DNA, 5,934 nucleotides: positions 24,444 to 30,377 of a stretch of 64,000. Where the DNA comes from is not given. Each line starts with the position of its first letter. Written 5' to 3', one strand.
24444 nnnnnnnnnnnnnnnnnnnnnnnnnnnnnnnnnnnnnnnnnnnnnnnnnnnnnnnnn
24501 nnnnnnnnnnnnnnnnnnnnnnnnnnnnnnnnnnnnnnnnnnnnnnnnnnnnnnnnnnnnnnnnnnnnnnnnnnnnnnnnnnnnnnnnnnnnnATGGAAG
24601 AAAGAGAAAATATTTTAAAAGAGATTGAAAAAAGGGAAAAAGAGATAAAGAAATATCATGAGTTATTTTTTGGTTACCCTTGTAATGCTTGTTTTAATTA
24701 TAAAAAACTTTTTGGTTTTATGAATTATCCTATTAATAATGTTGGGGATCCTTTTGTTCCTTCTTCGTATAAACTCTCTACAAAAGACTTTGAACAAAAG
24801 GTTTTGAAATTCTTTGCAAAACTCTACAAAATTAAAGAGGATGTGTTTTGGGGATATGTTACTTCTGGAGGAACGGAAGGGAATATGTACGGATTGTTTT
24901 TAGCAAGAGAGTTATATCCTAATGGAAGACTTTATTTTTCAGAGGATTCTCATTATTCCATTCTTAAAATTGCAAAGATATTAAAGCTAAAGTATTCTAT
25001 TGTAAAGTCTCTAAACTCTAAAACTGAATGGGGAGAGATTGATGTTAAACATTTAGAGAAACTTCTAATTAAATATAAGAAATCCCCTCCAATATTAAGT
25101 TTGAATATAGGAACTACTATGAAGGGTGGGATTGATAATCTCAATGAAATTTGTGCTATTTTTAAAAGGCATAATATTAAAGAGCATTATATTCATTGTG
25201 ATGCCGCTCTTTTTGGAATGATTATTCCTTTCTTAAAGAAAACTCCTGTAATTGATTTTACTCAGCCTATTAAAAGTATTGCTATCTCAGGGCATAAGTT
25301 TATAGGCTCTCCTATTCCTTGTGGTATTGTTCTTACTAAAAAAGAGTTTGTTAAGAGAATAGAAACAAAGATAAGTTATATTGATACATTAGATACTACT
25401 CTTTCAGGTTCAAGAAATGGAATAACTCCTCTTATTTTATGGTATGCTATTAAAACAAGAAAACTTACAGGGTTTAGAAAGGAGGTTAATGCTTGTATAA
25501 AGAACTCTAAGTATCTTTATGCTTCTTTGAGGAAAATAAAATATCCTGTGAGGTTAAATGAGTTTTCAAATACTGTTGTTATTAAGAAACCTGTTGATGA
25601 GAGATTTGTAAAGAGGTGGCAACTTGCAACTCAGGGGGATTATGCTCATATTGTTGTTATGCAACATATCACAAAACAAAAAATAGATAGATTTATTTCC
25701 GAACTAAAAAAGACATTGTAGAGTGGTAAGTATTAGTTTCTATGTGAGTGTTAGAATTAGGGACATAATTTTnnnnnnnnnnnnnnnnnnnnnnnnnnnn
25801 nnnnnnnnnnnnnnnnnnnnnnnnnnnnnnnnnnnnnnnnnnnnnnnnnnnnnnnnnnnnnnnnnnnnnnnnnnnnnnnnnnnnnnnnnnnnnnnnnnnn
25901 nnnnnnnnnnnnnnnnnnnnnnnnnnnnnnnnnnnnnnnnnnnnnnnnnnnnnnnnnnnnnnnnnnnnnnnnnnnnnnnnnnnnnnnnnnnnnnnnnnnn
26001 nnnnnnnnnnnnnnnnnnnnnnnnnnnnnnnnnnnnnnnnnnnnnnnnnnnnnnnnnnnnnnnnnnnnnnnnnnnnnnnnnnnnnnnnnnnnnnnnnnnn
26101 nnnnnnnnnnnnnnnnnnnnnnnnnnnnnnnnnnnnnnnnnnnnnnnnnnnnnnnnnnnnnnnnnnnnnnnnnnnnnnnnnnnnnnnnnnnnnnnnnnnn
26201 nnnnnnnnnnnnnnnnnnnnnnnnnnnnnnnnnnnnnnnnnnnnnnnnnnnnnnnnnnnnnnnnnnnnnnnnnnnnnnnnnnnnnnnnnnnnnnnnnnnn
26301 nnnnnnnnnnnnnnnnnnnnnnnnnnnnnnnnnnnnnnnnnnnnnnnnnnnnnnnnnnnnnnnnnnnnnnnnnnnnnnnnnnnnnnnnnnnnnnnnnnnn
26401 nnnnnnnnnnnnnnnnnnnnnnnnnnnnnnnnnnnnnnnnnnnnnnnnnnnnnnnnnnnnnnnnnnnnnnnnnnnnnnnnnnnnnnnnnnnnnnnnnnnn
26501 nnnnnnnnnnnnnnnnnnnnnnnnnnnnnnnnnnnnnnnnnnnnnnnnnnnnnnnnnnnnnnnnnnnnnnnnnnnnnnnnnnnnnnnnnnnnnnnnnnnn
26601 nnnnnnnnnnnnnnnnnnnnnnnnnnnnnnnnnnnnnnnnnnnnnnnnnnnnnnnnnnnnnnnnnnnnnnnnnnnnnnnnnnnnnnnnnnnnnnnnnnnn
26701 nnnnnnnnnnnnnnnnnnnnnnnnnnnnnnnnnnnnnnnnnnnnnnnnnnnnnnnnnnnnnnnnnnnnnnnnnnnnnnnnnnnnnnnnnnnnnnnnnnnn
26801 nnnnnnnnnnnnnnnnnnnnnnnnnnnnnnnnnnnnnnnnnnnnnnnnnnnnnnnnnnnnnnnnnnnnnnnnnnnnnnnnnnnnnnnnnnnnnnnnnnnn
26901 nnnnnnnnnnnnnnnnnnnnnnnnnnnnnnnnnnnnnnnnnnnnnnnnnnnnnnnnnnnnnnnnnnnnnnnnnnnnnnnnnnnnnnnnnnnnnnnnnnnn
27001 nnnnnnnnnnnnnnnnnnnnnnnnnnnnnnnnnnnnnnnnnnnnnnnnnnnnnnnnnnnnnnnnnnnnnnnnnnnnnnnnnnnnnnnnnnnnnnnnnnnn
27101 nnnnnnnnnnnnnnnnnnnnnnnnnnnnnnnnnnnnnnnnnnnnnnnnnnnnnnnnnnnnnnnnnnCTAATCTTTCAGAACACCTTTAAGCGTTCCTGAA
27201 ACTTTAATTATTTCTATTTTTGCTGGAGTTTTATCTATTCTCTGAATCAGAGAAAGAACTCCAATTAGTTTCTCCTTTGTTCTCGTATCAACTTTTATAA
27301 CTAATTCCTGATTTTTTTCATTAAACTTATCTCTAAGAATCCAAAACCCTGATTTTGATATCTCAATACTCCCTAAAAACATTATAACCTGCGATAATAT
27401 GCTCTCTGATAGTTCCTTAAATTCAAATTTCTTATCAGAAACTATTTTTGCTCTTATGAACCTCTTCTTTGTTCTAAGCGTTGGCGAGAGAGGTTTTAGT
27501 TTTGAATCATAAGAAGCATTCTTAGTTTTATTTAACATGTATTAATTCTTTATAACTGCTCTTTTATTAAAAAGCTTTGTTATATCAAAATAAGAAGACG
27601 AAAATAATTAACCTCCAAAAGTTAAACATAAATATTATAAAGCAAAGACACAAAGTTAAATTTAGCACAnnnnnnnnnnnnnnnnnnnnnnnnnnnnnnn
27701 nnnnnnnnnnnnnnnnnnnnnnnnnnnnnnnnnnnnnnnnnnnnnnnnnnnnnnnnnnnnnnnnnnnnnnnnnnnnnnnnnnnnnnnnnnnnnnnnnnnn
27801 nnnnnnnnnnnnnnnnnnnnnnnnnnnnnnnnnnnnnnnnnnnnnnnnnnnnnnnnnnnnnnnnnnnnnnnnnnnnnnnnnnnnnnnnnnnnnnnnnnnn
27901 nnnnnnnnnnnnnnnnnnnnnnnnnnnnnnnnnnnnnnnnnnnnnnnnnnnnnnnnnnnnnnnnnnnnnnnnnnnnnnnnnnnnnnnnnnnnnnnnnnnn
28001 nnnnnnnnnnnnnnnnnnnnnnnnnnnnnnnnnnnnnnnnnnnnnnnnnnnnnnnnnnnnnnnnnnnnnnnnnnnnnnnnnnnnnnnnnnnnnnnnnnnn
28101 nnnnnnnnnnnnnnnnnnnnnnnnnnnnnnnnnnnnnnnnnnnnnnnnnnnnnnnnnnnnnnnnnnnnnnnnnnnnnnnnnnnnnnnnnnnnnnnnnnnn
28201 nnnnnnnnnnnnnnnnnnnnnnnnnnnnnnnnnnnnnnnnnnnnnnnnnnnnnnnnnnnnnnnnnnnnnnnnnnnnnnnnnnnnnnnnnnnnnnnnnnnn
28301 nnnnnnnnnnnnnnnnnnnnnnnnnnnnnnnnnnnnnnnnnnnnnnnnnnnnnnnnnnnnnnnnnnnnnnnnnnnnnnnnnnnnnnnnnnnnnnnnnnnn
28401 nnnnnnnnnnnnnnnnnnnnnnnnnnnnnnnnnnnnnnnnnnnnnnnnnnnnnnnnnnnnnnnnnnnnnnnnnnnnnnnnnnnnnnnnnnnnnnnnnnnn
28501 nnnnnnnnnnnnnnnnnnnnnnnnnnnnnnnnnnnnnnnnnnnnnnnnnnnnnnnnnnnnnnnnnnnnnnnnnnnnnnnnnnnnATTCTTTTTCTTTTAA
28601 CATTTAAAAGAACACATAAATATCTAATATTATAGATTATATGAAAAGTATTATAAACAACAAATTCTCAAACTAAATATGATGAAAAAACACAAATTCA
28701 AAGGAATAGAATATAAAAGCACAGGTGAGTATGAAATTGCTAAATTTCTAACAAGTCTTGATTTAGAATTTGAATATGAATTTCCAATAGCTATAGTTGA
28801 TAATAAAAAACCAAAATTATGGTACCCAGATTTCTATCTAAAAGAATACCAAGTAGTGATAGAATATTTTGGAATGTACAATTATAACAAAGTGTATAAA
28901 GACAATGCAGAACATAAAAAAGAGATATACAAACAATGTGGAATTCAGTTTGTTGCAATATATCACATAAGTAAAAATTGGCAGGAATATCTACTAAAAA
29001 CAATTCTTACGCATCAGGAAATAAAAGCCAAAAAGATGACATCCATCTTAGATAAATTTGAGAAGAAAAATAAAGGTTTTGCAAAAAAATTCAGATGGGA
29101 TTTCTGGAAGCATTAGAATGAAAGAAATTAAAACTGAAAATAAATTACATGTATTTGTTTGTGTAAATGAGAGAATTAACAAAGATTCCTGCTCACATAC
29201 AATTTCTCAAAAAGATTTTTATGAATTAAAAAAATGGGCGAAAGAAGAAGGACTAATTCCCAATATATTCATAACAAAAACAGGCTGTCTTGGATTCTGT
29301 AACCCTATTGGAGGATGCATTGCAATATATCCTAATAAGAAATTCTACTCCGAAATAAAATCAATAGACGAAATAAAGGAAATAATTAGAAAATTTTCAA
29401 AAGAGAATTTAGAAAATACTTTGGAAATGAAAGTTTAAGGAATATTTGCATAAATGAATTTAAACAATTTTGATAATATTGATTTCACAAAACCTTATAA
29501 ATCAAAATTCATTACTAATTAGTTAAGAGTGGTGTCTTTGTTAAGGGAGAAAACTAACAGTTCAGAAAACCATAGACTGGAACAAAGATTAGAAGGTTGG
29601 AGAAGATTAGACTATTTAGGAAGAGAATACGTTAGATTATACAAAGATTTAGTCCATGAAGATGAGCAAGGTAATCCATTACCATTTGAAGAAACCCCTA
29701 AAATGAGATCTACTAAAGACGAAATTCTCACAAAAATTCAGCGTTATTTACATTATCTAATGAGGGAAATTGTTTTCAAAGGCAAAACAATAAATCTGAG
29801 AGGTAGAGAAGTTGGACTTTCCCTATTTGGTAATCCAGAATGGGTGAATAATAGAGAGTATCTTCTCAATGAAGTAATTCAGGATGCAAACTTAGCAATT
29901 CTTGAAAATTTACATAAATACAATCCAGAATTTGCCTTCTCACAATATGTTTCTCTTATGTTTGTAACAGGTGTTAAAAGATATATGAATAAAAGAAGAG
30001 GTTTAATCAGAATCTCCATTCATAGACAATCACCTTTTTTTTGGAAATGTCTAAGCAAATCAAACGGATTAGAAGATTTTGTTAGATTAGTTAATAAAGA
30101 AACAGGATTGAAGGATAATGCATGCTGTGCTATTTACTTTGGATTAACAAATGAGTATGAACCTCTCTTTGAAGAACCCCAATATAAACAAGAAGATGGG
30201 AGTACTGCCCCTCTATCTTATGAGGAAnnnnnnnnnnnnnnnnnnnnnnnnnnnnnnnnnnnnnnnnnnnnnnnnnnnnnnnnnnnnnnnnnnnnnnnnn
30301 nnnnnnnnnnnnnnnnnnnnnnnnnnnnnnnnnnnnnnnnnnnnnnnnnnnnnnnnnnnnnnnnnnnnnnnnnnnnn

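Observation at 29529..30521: Sigma-70-family sigma-factor-like protein encoded in an archaeal genome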

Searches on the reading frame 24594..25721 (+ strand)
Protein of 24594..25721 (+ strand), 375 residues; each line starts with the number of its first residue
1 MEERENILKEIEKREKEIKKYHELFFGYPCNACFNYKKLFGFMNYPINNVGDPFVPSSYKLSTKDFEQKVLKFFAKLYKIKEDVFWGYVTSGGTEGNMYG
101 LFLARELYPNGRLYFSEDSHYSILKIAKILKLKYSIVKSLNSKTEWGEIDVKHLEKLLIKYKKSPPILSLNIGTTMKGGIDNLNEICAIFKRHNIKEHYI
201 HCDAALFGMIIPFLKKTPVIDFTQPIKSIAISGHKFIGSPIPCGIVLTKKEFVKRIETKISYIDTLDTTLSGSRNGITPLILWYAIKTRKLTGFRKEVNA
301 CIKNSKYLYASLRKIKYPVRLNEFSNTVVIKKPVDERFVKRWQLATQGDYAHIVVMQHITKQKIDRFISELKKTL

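Call 8: search_protein_families(library=pfam, proteins=[window:24594-25721:+], max_evalue=0.0001)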
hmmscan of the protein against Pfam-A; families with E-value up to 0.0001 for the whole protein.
window:24594-25721:+ (375 aa): 4 families
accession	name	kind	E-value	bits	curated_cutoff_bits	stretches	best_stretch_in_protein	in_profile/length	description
PF00282.25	Pyridoxal_deC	-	6.2e-21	75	27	1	112-314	147-355/375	Pyridoxal-dependent decarboxylase conserved domain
PF00266.25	Aminotran_5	-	4.7e-06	26.3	21.5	1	89-256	66-221/371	Aminotransferase class-V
PF00155.27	Aminotran_1_2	-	1.4e-05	24.9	19.7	1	64-322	45-300/361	Aminotransferase class I and II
PF01212.27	Beta_elim_lyase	-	4.8e-05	23.3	27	1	91-255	54-218/288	Beta-eliminating lyase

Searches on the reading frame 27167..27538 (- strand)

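Call 3: search_protein_families(library=pfam, proteins=[window:27167-27538:-], max_evalue=0.01)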
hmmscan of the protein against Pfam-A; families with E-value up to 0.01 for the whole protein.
window:27167-27538:- (123 aa): 1 family
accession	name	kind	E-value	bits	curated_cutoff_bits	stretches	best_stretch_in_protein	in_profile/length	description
PF01900.24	RNase_P_Rpp14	-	5.9e-11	42.8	23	1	26-120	1-99/104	Rpp14/Pop5 family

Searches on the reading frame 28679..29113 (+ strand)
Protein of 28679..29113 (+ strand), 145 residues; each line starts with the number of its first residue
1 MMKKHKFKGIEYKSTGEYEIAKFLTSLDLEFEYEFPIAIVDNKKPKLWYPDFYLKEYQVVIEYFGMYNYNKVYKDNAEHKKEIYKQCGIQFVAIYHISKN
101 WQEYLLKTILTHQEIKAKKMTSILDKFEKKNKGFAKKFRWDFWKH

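Call 3: search_protein_families(library=pfam, proteins=[window:28679-29113:+], max_evalue=0.01)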
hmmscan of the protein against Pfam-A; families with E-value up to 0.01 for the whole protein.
window:28679-29113:+ (145 aa): 0 families

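Call 56: search_protein_families(library=padloc, proteins=[window:28679-29113:+], max_evalue=0.01)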
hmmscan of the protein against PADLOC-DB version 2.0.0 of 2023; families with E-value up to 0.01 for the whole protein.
window:28679-29113:+ (145 aa): 3 families
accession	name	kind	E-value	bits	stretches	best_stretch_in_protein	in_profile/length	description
PDLC01150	HEAT_CxxC_PDDEXK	-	1.2e-08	32.6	1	12-101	191-275/288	HEAT_CxxC_PD-DEXK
PDLC05067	PDC-S69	-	6.1e-07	27.4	1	8-115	185-286/289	-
PDLC05066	PDC-S68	-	0.00015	17.9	1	13-86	1103-1174/1202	-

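Call 57: search_protein_families(library=phrogs, proteins=[window:28679-29113:+], max_evalue=0.01)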
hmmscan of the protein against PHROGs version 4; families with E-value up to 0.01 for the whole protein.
window:28679-29113:+ (145 aa): 4 families
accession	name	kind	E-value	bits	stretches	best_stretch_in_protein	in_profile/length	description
phrog_559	-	DNA, RNA and nucleotide metabolism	2.6e-07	30.8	1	12-121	304-423/607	HNH endonuclease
phrog_9019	-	DNA, RNA and nucleotide metabolism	2.8e-06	28.4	1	11-68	58-113/160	Holliday junction resolvase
phrog_15137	-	DNA, RNA and nucleotide metabolism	0.0017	19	1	2-82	119-202/236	endonuclease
phrog_4538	-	unknown function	0.0027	17.6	1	11-109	228-329/447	-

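Call 85: search_protein_families(library=pfam, proteins=[window:28679-29113:+], max_evalue=10)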
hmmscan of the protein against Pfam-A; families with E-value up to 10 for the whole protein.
window:28679-29113:+ (145 aa): 1 family
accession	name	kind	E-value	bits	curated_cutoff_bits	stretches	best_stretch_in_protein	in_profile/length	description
PF05367.17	Phage_endo_I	-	0.013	15.5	29.1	1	4-74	7-77/149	Phage endonuclease I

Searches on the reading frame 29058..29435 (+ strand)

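Call 3: search_protein_families(library=pfam, proteins=[window:29058-29435:+], max_evalue=0.01)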
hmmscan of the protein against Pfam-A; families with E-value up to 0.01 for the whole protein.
window:29058-29435:+ (126 aa): 0 families

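Call 56: search_protein_families(library=padloc, proteins=[window:29118-29435:+], max_evalue=0.01)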
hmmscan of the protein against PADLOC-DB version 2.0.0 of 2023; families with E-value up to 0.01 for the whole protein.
window:29118-29435:+ (106 aa): 0 families

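Call 57: search_protein_families(library=phrogs, proteins=[window:29118-29435:+], max_evalue=0.01)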
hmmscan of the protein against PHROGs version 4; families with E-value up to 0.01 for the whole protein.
window:29118-29435:+ (106 aa): 0 families

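Call 85: search_protein_families(library=pfam, proteins=[window:29118-29435:+], max_evalue=10)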
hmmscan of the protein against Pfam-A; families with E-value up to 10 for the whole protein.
window:29118-29435:+ (106 aa): 2 families
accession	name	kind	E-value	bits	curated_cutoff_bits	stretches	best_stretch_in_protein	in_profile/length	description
PF20792.2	VCD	-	0.012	15.4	27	1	72-101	186-215/240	VopL C-terminal dimerization domain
PF09380.16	FERM_C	-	0.14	13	23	1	5-40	55-90/93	FERM C-terminal PH-like domain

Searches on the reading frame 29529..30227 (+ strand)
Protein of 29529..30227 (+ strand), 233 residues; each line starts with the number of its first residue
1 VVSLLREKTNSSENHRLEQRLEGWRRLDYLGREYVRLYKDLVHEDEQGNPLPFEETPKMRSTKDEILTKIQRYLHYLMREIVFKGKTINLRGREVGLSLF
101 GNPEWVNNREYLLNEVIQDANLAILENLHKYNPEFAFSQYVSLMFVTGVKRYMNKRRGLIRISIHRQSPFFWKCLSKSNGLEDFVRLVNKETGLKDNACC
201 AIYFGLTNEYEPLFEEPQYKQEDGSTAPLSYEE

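Call 34: find_homologous_proteins(query=A2, max_evalue=0.001)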
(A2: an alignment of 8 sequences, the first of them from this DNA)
Query A2 (8 sequences) (233 aa, profile of the alignment): 4 proteins with E <= 0.001 among 1965 candidates.
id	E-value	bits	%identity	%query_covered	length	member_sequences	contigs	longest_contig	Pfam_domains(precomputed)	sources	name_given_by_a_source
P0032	1.9e-69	251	22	88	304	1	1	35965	PF04545.23,PF04542.21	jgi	jgi:RNA polymerase primary sigma factor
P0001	1.0e-65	239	100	100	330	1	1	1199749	PF04545.23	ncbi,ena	-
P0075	1.2e-64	236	22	72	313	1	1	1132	PF04545.23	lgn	-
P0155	3.1e-60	221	19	62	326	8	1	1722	PF04545.23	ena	-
